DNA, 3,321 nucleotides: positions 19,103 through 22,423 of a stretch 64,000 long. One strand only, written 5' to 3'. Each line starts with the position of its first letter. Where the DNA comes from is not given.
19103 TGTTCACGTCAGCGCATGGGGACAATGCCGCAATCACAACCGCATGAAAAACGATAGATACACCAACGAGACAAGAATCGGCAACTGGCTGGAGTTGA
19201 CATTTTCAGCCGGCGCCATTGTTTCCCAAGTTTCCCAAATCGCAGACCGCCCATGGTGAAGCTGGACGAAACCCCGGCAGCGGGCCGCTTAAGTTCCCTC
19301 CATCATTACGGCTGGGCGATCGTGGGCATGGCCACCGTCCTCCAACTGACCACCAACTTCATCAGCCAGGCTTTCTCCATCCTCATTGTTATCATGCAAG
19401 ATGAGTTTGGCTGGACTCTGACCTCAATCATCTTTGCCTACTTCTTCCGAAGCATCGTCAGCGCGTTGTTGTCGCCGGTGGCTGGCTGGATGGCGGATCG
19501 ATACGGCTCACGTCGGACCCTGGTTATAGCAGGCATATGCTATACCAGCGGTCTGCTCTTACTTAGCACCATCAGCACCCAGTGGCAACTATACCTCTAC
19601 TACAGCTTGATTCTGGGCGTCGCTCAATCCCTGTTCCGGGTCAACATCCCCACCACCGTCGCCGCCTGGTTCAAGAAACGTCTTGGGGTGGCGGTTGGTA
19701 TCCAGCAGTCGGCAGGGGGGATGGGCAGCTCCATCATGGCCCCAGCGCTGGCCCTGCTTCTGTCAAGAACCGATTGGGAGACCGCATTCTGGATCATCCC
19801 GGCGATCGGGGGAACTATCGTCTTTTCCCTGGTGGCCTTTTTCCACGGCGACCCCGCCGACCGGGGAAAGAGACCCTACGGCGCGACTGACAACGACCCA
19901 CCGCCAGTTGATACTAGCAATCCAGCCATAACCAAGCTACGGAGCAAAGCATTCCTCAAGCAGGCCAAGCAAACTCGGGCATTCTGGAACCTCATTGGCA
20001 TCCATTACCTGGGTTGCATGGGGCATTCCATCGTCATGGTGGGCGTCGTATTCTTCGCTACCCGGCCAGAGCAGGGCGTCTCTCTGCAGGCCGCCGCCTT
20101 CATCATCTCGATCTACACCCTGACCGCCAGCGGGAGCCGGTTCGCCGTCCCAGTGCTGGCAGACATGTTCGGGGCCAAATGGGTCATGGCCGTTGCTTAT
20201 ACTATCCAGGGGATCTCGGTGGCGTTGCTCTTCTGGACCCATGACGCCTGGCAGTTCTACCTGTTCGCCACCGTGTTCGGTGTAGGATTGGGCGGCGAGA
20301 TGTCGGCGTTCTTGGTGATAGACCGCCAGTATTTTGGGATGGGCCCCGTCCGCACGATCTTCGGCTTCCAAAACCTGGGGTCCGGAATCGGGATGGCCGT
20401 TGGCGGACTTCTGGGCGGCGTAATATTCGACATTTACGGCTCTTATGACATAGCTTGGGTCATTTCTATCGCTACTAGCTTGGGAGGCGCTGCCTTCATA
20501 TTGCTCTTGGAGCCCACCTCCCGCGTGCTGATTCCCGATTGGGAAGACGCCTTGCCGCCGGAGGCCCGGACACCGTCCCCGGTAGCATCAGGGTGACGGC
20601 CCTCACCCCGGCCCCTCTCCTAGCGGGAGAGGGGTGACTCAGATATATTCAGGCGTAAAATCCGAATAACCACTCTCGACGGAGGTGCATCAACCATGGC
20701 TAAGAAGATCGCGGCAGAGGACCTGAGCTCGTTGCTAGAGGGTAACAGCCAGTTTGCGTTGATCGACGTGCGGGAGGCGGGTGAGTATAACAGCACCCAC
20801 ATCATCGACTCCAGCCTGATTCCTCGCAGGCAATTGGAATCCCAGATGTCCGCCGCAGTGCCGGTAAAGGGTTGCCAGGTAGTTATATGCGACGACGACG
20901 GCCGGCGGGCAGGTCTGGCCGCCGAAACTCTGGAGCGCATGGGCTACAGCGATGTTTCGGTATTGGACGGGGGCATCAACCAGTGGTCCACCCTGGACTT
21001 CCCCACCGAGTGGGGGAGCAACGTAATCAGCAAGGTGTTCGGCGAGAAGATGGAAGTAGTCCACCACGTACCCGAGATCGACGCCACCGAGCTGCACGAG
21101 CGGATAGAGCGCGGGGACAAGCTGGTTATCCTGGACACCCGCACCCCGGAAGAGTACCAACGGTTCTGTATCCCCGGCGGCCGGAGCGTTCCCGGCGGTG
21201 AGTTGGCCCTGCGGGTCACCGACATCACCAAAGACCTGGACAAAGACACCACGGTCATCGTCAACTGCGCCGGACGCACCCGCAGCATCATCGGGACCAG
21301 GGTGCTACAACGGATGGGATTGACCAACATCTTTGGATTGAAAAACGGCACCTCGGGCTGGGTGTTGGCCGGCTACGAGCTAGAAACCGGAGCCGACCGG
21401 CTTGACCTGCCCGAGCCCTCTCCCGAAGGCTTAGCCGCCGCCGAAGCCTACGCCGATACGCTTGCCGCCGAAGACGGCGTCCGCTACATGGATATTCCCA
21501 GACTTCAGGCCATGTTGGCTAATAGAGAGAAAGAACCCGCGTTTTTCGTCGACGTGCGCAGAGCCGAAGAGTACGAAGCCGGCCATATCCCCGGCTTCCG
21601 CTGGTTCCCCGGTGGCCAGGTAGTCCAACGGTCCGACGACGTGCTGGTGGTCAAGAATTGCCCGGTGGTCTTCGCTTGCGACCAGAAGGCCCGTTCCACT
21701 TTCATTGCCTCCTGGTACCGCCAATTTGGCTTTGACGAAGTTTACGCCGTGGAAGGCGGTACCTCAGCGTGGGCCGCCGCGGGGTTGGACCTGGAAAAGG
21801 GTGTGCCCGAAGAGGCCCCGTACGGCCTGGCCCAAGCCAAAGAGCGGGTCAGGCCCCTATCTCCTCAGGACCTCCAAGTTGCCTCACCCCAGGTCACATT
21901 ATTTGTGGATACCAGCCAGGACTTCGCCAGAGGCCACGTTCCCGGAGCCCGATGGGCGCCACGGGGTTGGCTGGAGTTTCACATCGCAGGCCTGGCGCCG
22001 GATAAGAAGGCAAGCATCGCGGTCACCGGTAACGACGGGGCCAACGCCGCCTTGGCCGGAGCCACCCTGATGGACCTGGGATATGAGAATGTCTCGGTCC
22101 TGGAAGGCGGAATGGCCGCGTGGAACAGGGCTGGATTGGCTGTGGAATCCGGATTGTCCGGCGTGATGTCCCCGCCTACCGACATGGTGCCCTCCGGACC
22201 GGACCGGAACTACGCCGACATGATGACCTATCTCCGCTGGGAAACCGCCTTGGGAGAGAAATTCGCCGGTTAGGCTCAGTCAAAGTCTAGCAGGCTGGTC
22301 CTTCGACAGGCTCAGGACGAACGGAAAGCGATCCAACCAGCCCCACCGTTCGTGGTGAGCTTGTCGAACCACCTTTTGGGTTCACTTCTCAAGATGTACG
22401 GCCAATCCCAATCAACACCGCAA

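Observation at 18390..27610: Candidate organosulfur (mercapto-acid / sulfinate type) catabolic island ending in cytoplasmic sulfite oxidation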

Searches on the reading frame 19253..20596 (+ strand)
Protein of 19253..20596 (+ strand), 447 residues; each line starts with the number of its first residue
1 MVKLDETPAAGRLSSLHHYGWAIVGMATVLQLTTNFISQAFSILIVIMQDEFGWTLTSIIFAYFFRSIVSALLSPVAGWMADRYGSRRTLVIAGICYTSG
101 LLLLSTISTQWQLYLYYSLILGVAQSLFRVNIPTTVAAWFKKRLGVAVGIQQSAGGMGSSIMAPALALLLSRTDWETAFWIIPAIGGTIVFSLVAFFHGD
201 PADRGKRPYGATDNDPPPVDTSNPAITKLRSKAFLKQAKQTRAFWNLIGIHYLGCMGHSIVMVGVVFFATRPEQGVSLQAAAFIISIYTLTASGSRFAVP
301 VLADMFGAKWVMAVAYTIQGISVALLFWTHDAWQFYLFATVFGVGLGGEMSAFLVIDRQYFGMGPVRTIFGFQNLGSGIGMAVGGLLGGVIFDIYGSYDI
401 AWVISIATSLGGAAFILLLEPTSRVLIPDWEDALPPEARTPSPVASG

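Call 3: search_protein_families(library=pfam, proteins=[window:19253-20596:+])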
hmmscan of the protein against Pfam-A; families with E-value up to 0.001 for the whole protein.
window:19253-20596:+ (447 aa): 1 family
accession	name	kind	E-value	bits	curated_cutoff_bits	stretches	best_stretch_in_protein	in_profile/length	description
PF07690.21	MFS_1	-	8.4e-44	150.3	33.4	2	32-304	6-263/347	Major Facilitator Superfamily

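Call 4: search_protein_families(library=ncbifam, proteins=[window:19253-20596:+])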
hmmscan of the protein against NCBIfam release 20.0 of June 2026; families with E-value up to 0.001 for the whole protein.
window:19253-20596:+ (447 aa): 13 families
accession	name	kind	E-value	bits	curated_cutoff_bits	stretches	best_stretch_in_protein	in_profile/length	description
NF049980.1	SfMCT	equivalog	1.4e-46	158.9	320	1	21-406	2-376/378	L-lactate MFS transporter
TIGR00890.1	2A0111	subfamily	1.1e-31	110.1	374.85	1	23-405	4-368/377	oxalate/formate antiport family MFS transporter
NF038246.1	bile_salt_MFS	equivalog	1.4e-24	86.8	400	1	19-418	2-400/408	conjugated bile salt MFS transporter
TIGR04259.1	oxa_formateAnti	equivalog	1.2e-18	67.2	335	1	36-423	17-396/405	oxalate/formate MFS antiporter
TIGR00892.1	2A0113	subfamily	4.1e-14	52.2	586.1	1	19-417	16-418/455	monocarboxylate transporter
TIGR00893.1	2A0114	subfamily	4.8e-13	48.8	395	1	41-201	13-173/399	D-galactonate transporter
TIGR00886.1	2A0108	subfamily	8.9e-13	48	311.7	1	30-342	8-327/368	NarK family nitrate/nitrite MFS transporter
TIGR00881.1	2A0104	subfamily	3.6e-10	39.4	407.75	1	37-396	10-374/379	phosphoglycerate transporter protein PgtP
TIGR00880.1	2_A_01_02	superfamily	3.1e-09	37.1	131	1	68-197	9-138/141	multidrug resistance protein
TIGR00895.1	2A0115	subfamily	5.5e-09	35.4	418.55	1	235-398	6-171/398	aromatic acid/H+ symport family MFS transporter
TIGR00896.1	CynX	subfamily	1.7e-08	33.9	406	1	70-399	48-353/355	CynX/NimT family MFS transporter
NF053757.1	BclibactTpBcbE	equivalog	1e-06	28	600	1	58-355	40-326/394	bacillibactin exporter BcbE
TIGR00883.1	2A0106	subfamily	0.0001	21.5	443.45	1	23-182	227-391/400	metabolite/H+ symporter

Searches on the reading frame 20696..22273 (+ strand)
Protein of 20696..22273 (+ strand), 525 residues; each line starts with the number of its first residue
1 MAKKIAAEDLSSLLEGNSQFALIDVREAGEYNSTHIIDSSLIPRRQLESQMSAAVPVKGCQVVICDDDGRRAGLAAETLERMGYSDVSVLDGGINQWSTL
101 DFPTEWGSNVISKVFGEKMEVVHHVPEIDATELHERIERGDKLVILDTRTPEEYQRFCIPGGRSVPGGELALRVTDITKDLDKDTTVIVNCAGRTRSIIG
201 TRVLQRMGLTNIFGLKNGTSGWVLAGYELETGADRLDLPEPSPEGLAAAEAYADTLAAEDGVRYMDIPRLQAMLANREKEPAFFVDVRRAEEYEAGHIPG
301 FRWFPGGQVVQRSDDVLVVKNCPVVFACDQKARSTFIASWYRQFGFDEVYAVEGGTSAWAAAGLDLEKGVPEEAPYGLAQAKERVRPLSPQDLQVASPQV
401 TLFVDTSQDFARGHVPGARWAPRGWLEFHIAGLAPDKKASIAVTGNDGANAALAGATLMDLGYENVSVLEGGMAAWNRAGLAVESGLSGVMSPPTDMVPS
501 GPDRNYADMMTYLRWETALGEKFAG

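Call 3: search_protein_families(library=pfam, proteins=[window:20696-22273:+])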
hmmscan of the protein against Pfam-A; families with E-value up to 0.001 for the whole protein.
window:20696-22273:+ (525 aa): 1 family
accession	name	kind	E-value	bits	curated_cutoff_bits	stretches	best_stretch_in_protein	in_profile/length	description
PF00581.25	Rhodanese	-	1.6e-59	199.1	22.2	4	7-98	2-100/102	Rhodanese-like domain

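Call 4: search_protein_families(library=ncbifam, proteins=[window:20696-22273:+])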
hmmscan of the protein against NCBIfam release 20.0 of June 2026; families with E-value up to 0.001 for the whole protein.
window:20696-22273:+ (525 aa): 17 families
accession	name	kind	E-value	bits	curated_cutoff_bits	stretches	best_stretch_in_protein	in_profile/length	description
NF006444.0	PRK08762.1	equivalog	4e-63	213.3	449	4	4-105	16-115/387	molybdopterin-synthase adenylyltransferase MoeB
NF005902.0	PRK07878.1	equivalog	4.9e-33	114.6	647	3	4-98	288-382/392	adenylyltransferase/sulfurtransferase MoeZ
NF045521.1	rhoda_near_glyco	subfamily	2e-32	112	145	3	15-102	27-113/144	rhodanese homology domain-containing protein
NF041203.1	rhodanese_LYCAU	equivalog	1.5e-31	108.7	115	3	3-105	21-124/126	rhodanese-related (seleno)protein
NF007627.0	PRK10287.1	equivalog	1.2e-27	96.2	102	3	22-96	23-96/104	thiosulfate sulfurtransferase PspE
NF001195.0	PRK00162.1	equivalog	2.1e-25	89.1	102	2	274-363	13-100/108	thiosulfate sulfurtransferase GlpE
TIGR02981.1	phageshock_pspE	exception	9.1e-24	83.7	126.3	1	22-95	21-93/101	thiosulfate sulfurtransferase PspE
NF005646.0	PRK07411.1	equivalog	1.9e-23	83.2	633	3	118-222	274-379/390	molybdopterin-synthase adenylyltransferase MoeB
NF045694.1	seleno_TsoB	exception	2.2e-14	52.5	805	1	257-374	38-164/572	rhodanese/DsbD fusion-like selenoprotein TsoB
TIGR03865.1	PQQ_CXXCW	subfamily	5.8e-11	42.5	128.05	0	323-371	118-167/167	PQQ-dependent catabolism-associated CXXCW motif protein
NF008557.0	PRK11493.1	equivalog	4.6e-09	35.8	250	0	451-488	101-138/281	3-mercaptopyruvate sulfurtransferase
NF001133.1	PRK00142.1-1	equivalog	1.4e-08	34.6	170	0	3-98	106-204/229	oxygen-dependent tRNA uridine(34) hydroxylase TrhO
NF033833.0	rhodan_ChrE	equivalog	3.1e-08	33.5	120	1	1-104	1-104/108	rhodanese family chromate resistance protein ChrE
NF008750.0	PRK11784.1-2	equivalog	1.1e-06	28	241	0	278-300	12-34/346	tRNA 2-selenouridine(34) synthase MnmH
NF008752.0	PRK11784.1-4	equivalog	6.6e-06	25.1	266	0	143-166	19-42/357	tRNA 2-selenouridine(34) synthase MnmH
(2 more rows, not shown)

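Call 74: search_dna_similar(query=window:20696-22273:+, collection=plasmids, mode=protein, max_rows=15)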
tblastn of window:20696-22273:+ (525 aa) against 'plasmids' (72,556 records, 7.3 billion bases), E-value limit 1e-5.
Records with a match: 174; places in all: 210; records where one place covers at least 80% of the query: 104.
Best place of each record, by identity: <60% 174.
By first word of the organism name: Agrobacterium 33; Ralstonia 31; Rhizobium 16; Paraburkholderia 8; Azospirillum 8; Cupriavidus 7; Burkholderia 6; Klebsiella 5; Synechococcus 5; Variovorax 4; and 35 more.
By predicted mobility (MOB-suite, as given by PLSDB): non-mobilizable 119; conjugative 37; mobilizable 18.
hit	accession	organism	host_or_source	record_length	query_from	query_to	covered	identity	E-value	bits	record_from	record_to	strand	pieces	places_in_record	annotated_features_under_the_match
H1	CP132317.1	Shinella sumterensis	Homo sapiens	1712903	3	519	98%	36.6%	1e-66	241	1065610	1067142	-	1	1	rhodanese-like domain-containing protein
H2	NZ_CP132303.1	Shinella sumterensis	Homo sapiens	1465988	3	519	98%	36.2%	8e-68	244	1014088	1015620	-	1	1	none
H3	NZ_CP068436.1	Cupriavidus necator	heavy metal containmented soil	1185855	5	519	98%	36.1%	2e-62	228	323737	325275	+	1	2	none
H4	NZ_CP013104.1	Paraburkholderia caribensis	-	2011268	8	519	98%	35.9%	5e-58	216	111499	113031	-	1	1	none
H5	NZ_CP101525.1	Burkholderia arboris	mixed culture,soil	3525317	8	523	98%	35.6%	2e-60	223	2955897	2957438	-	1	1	none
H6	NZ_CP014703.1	Ralstonia solanacearum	Solanum tuberosum,cell culture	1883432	10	519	97%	35.9%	2e-55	208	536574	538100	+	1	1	none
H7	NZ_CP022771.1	Ralstonia solanacearum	Solanum tuberosum,single cell,Potato ...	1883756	10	519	97%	35.9%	2e-55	208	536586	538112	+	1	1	none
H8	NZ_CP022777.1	Ralstonia solanacearum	Solanum tuberosum,single cell,Potato ...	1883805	10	519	97%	35.9%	2e-55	208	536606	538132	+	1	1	none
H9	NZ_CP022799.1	Ralstonia solanacearum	Solanum tuberosum,single cell,Potato ...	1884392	10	519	97%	35.9%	2e-55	208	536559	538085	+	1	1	none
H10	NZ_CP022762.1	Ralstonia solanacearum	Solanum tuberosum,single cell,Potato ...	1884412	10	519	97%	35.9%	2e-55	208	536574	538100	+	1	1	none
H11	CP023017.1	Ralstonia solanacearum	Solanum tuberosum,single cell,Potato ...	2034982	10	519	97%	35.8%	2e-54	205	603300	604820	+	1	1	sulfurtransferase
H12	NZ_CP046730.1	Ralstonia syzygii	tobacco,cell culture,leaf veins ...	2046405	10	519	97%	35.8%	3e-54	205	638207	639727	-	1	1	none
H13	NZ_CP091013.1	Burkholderia cenocepacia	-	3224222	8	523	98%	35.4%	1e-63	232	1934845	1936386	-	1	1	none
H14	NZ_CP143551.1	Burkholderia multivorans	Homo sapiens,bronchoalveolar lavage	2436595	8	523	98%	35.4%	2e-56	211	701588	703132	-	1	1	none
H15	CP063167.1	Variovorax paradoxus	-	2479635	19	519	95%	36.4%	3e-61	225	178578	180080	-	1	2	sulfurtransferase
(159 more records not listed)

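Call 76: get_annotated_region(hit=H11, flank=5000)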
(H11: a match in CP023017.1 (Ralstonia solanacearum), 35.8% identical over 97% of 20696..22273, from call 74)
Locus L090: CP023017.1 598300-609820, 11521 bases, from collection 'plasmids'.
description: Ralstonia solanacearum strain SL3022 plasmid unnamed, complete sequence
organism: Ralstonia solanacearum (NCBI taxid 305)
taxonomy: Bacteria; Pseudomonadota; Betaproteobacteria; Burkholderiales; Burkholderiaceae; Ralstonia; Ralstonia solanacearum
host: -; source: Solanum tuberosum,single cell,Potato bacterial wilt; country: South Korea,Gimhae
typing (MOB-suite, as given by PLSDB): non-mobilizable
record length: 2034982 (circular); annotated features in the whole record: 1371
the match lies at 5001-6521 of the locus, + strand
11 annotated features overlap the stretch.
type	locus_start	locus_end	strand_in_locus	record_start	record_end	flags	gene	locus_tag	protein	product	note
CDS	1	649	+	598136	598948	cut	paaI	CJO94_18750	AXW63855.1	phenylacetate-CoA oxygenase subunit PaaI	-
CDS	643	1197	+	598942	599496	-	paaJ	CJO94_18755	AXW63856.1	phenylacetate-CoA oxygenase subunit PaaJ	-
CDS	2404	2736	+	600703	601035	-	-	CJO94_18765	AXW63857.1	DUF2322 domain-containing protein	-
CDS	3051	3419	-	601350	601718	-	-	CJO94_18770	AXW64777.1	hypothetical protein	-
CDS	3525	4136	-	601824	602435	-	-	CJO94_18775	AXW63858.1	TetR/AcrR family transcriptional regulator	-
CDS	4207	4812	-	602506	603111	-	-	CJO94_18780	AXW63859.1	cysteine dioxygenase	-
CDS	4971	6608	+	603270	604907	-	-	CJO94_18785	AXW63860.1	sulfurtransferase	-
CDS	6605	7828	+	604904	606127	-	metC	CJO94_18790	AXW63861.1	cystathionine beta-lyase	-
CDS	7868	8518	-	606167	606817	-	bluB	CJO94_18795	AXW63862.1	5,6-dimethylbenzimidazole synthase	-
CDS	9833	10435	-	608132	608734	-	cobO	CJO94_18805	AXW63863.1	cob(I)yrinic acid a,c-diamide adenosyltransferase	-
CDS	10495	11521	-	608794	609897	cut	-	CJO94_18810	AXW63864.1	cobalamin biosynthesis protein P47K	-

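Call 77: get_annotated_region(hit=H15, flank=5000)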
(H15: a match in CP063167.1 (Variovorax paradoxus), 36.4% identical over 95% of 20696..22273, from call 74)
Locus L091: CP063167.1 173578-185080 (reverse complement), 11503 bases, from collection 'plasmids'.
description: Variovorax paradoxus strain VAI-C plasmid unnamed, complete sequence
organism: Variovorax paradoxus (NCBI taxid 34073)
taxonomy: Bacteria; Pseudomonadota; Betaproteobacteria; Burkholderiales; Comamonadaceae; Variovorax; Variovorax paradoxus
host: -; source: -; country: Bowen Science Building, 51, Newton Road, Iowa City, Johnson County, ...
typing (MOB-suite, as given by PLSDB): non-mobilizable
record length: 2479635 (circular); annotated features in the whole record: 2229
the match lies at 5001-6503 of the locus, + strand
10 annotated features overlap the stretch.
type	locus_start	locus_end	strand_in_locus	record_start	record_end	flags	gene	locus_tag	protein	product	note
CDS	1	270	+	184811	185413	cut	-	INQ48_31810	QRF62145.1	alkylhydroperoxidase domain protein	-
CDS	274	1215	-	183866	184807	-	-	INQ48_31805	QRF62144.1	CysB family HTH-type transcriptional regulator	-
CDS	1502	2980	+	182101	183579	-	-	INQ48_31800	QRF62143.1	NAD(P)/FAD-dependent oxidoreductase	-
CDS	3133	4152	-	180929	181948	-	-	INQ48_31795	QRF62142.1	tripartite tricarboxylate transporter substrate binding protein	-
CDS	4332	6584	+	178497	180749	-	-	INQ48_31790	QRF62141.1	sulfurtransferase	-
CDS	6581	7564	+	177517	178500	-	-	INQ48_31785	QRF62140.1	ABC transporter permease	-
CDS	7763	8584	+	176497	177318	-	-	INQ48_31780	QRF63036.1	ABC transporter permease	-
CDS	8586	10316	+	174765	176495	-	-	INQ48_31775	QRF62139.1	ABC transporter ATP-binding protein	-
CDS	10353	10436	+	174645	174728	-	-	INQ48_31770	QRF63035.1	type II toxin-antitoxin system HigB family toxin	-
CDS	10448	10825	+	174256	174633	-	-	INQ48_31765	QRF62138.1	transcriptional regulator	-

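Call 78: get_annotated_region(hit=H1, flank=5000)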
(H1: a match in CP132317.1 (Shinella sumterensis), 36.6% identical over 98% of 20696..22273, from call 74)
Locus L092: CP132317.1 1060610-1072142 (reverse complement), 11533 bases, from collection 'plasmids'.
description: Shinella sumterensis strain UPHL-collab-3 plasmid unnamed1, complete sequence
organism: Shinella sumterensis (NCBI taxid 1967501)
taxonomy: Bacteria; Pseudomonadota; Alphaproteobacteria; Hyphomicrobiales; Rhizobiaceae; Shinella; Shinella sumterensis
host: -; source: Homo sapiens; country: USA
typing (MOB-suite, as given by PLSDB): non-mobilizable
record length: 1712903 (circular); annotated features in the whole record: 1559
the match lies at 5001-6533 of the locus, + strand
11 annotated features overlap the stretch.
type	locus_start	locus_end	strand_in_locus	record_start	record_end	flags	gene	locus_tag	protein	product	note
CDS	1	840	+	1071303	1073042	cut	-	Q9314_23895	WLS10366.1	iron ABC transporter permease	-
CDS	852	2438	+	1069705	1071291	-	-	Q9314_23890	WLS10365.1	FAD-dependent oxidoreductase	-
CDS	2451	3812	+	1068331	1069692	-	-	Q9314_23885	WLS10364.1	LLM class flavin-dependent oxidoreductase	-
CDS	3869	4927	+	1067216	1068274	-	-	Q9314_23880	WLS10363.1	extracellular solute-binding protein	-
CDS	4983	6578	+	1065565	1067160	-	-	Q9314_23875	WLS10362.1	rhodanese-like domain-containing protein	-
CDS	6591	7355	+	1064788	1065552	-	-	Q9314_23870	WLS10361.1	SDR family NAD(P)-dependent oxidoreductase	-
CDS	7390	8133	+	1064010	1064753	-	-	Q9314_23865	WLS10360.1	sulfite exporter TauE/SafE family protein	-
CDS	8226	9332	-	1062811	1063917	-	-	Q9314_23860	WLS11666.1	enolase C-terminal domain-like protein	-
CDS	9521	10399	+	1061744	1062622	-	-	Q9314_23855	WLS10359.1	LysR substrate-binding domain-containing protein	-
CDS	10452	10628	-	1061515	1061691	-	-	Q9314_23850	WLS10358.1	LysR substrate-binding domain-containing protein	-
CDS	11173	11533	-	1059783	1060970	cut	-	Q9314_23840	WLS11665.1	MFS transporter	-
